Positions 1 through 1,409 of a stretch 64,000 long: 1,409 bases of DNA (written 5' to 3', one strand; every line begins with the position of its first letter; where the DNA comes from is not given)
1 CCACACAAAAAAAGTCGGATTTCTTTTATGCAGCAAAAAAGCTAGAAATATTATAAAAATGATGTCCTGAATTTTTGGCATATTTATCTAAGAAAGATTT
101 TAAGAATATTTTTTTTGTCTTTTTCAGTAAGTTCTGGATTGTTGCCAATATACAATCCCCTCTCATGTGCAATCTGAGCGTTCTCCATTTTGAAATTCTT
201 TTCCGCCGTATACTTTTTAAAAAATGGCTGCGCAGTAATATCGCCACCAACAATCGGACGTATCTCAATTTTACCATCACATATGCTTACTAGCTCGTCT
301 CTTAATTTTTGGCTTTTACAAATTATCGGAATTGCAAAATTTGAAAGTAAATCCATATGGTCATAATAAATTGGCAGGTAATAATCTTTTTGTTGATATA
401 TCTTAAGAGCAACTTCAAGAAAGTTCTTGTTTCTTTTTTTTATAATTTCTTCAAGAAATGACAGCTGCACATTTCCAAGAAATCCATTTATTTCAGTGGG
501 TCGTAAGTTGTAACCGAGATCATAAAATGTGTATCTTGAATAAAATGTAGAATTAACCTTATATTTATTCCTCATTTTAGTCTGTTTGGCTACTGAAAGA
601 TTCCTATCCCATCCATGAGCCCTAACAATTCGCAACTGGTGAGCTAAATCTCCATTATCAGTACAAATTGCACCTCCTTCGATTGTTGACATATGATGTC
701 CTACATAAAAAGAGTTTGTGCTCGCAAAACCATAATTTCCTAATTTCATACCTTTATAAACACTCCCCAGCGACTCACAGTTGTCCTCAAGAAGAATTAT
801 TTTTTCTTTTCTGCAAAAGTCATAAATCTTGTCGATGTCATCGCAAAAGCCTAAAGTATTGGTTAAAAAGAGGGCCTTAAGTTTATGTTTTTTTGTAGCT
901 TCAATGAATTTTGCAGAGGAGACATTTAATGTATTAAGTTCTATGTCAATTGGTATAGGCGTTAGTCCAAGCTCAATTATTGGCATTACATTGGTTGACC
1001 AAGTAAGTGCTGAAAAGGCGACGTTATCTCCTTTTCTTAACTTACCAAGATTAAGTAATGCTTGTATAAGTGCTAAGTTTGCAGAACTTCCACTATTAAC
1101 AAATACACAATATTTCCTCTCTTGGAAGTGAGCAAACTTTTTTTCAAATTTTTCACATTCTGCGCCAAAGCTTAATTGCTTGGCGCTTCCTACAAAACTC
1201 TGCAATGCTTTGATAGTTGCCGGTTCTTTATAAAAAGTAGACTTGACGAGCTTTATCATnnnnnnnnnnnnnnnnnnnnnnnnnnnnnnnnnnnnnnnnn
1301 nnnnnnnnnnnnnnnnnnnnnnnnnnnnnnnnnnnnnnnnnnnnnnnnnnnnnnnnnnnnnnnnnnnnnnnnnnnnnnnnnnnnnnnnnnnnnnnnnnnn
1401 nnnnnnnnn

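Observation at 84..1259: DegT-family enzyme with His replacing the PLP-binding Lys: candidate ColD/E1-type sugar 3-dehydratase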

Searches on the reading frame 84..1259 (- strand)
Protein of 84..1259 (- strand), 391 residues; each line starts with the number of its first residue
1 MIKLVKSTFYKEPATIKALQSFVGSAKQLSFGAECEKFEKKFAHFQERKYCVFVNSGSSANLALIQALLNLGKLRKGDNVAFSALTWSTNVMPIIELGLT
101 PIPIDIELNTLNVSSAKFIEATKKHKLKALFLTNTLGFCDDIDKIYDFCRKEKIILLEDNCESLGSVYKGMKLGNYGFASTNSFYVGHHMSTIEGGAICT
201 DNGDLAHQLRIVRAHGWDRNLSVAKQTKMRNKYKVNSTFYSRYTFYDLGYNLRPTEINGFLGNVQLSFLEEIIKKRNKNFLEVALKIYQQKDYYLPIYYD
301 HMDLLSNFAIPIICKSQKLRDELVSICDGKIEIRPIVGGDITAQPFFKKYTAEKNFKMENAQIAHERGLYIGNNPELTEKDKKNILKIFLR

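Call 7: search_protein_families(library=pfam, proteins=[window:84-1259:-], max_evalue=0.01)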
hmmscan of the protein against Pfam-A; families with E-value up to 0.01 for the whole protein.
window:84-1259:- (391 aa): 4 families
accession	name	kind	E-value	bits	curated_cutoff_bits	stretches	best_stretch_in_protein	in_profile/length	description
PF01041.23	DegT_DnrJ_EryC1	-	2.4e-58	198.5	19.8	1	17-387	9-357/360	DegT/DnrJ/EryC1/StrS aminotransferase family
PF01053.26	Cys_Met_Meta_PP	-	2.7e-09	36.5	27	1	36-213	55-226/381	Cys/Met metabolism PLP-dependent enzyme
PF00266.25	Aminotran_5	-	1.2e-05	24.9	21.5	1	34-166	44-182/371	Aminotransferase class-V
PF01212.27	Beta_elim_lyase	-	0.0021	17.9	27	1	35-160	34-169/288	Beta-eliminating lyase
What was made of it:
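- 84..1259 (-): Target gene: a 391-aa DegT-fold, His-type (PMP-dependent) nucleotide-sugar 3-dehydratase of ColD mechanistic type. PF01041 at 198.5 bits (call 7).
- On DegT/DnrJ/EryC1/StrS superfamily (fold-type I sugar aminotransferase-like): 198.5 bits against a cutoff of 19.8, covering residues 17-387 (call 7).
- DegT fold: Pfam 198.5 bits (call 7).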

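Call 8: search_protein_families(library=ncbifam, proteins=[window:84-1259:-], max_evalue=0.01)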
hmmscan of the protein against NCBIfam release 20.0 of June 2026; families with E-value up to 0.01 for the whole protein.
window:84-1259:- (391 aa): 19 families
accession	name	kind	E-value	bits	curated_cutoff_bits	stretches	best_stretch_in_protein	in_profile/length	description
NF011936.0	PRK15407.1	equivalog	4.6e-67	226.6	423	1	28-386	60-429/440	lipopolysaccharide biosynthesis protein RfbH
TIGR03588.1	PseC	equivalog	1.1e-37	129.9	423.5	1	25-387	22-374/380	UDP-4-amino-4,6-dideoxy-N-acetyl-beta-L-altrosamine transaminase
TIGR04181.1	NHT_00031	hypoth_equivalog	7e-33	114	420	1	30-358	27-346/359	LegC family aminotransferase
NF008658.2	PRK11658.1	equivalog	9e-28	97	631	1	16-278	17-262/379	UDP-4-amino-4-deoxy-L-arabinose aminotransferase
NF008687.0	PRK11706.1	equivalog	2.8e-22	79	375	1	31-283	32-263/375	dTDP-4-amino-4,6-dideoxygalactose transaminase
TIGR02379.1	ECA_wecE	subfamily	2.6e-17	62.7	434.85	1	44-280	43-261/376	dTDP-4-amino-4,6-dideoxy-D-glucose transaminase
TIGR04427.1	PLP_DesI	equivalog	4.8e-14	52.3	650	1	35-224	54-236/390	dTDP-4-dehydro-6-deoxyglucose aminotransferase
TIGR01326.1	OAH_OAS_sulfhy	subfamily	5.2e-06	25.4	495.1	1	37-206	61-223/418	O-acetylhomoserine aminocarboxypropyltransferase/cysteine synthase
NF006003.0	PRK08133.1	equivalog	4.1e-05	22.4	522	1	36-205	69-232/396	O-succinylhomoserine sulfhydrylase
NF005526.0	PRK07179.1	equivalog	7.9e-05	21.4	428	1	20-69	86-135/407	alpha-hydroxyketone-type quorum-sensing autoinducer synthase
TIGR00858.1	bioF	equivalog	0.00035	19.4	426.45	1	35-84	68-117/365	8-amino-7-oxononanoate synthase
NF005871.0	PRK07811.1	equivalog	0.0009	17.9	513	1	36-212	64-234/389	cystathionine gamma-synthase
TIGR01979.1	sufS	subfamily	0.0017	17.3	475.1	1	40-176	72-212/403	SufS family cysteine desulfurase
NF006347.0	PRK08574.1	equivalog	0.0022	16.8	477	1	36-209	56-222/385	cystathionine gamma-synthase family protein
NF043007.1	CysBLyMetC_Staph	equivalog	0.0026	16.8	700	1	36-229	54-239/378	cystathionine beta-lyase MetC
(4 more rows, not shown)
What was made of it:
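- On E1 (RfbH/DdhC/AscC): 226.6 bits against a cutoff of 423 (call 8).
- Closest known: E1. Different: The RfbH model scores below its cutoff (call 8).
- The best NCBIfam model is RfbH at 226.6 bits (call 8). The RfbH score is far below the 423-bit cutoff (call 8).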

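Call 9: search_solved_structures(query=window:84-1259:-, max_evalue=0.001, show_alignments=4)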
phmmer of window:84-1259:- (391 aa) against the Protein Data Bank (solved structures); distinct sequences matched with E-value up to 0.001: 57.
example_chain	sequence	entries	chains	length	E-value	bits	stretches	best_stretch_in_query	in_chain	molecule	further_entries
2gms_A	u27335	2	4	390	8.8e-57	196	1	15-375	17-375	Putative pyridoxamine 5-phosphate-dependent dehydrase, Wbdk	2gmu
3b8x_A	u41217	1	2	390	8.4e-56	192.8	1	15-375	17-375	Pyridoxamine 5-phosphate-dependent dehydrase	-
2r0t_A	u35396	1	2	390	1.6e-55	191.9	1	15-375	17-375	Pyridoxamine 5-phosphate-dependent dehydrase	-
3gr9_A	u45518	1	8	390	1.7e-55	191.8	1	15-375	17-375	ColD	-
3bcx_A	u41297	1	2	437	2.6e-43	151.7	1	29-379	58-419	CDP-6-deoxy-L-threo-D-glycero-4-hexulose-3-dehydrase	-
3bb8_A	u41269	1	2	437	4.7e-42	147.6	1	29-379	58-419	CDP-4-keto-6-deoxy-D-glucose-3-dehydrase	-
9wvy_A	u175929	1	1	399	4.4e-36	127.9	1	23-376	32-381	Putative NDP-4-keto-6-deoxyglucose-3-dehydratase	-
3bn1_A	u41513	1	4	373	3.9e-26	95.2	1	31-220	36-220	Perosamine synthetase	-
3dr7_A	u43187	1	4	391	4.5e-26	95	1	31-220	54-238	Putative perosamine synthetase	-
3dr4_A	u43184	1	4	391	6.2e-26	94.5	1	31-220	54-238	Putative perosamine synthetase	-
7b0m_AAA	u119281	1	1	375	8.6e-25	90.8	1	31-211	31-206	Sugar aminotransferase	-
5u1z_A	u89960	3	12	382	1.9e-22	83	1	31-217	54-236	Putative aminotransferase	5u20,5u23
5u21_A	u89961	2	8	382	2.4e-22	82.7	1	31-217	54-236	Putative aminotransferase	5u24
7b0d_A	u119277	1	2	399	1e-21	80.7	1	30-219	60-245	Glutamine--scyllo-inositol transaminase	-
3frk_A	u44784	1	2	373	2.3e-21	79.5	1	31-219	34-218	QdtB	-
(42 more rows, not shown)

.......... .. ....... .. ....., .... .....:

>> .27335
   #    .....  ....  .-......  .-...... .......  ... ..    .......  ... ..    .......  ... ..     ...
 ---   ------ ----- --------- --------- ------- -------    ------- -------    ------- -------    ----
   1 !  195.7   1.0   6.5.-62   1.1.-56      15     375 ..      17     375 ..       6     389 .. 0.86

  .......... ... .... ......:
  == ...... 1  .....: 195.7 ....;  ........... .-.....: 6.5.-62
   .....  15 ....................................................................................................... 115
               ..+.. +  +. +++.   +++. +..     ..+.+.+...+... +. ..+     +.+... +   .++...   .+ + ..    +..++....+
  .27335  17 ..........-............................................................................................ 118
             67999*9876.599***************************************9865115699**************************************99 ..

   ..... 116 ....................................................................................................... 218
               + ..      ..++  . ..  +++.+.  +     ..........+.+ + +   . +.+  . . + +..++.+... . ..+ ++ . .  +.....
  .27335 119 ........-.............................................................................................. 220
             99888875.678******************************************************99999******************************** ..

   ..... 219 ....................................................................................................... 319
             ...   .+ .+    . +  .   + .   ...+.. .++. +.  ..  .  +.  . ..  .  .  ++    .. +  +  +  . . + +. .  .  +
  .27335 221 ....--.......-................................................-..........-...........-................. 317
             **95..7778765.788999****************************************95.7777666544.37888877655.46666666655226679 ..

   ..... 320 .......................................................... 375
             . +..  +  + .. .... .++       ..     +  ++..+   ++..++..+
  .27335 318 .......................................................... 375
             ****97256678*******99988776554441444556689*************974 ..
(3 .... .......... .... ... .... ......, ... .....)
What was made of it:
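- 84..1259 (-): Best PDB hit is ColD 2gms at E 8.8e-57, followed by E1 (call 9).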

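Call 15: find_encoding_contigs(protein=window:84-1259:-, flank=10000, max_places=6)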
Protein window:84-1259:- (391 aa): 1 contig read that carries it; 1 place shown.
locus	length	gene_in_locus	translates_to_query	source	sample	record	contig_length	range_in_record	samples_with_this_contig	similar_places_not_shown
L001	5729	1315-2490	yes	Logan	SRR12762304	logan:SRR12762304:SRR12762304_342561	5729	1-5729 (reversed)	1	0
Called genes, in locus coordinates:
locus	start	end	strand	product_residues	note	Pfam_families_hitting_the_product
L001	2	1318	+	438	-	?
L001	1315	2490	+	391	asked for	PF01041:DegT_DnrJ_EryC1, PF00266:Aminotran_5 (weak), PF01053:Cys_Met_Meta_PP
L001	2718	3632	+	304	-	-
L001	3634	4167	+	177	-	PF13439:Glyco_transf_4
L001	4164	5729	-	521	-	?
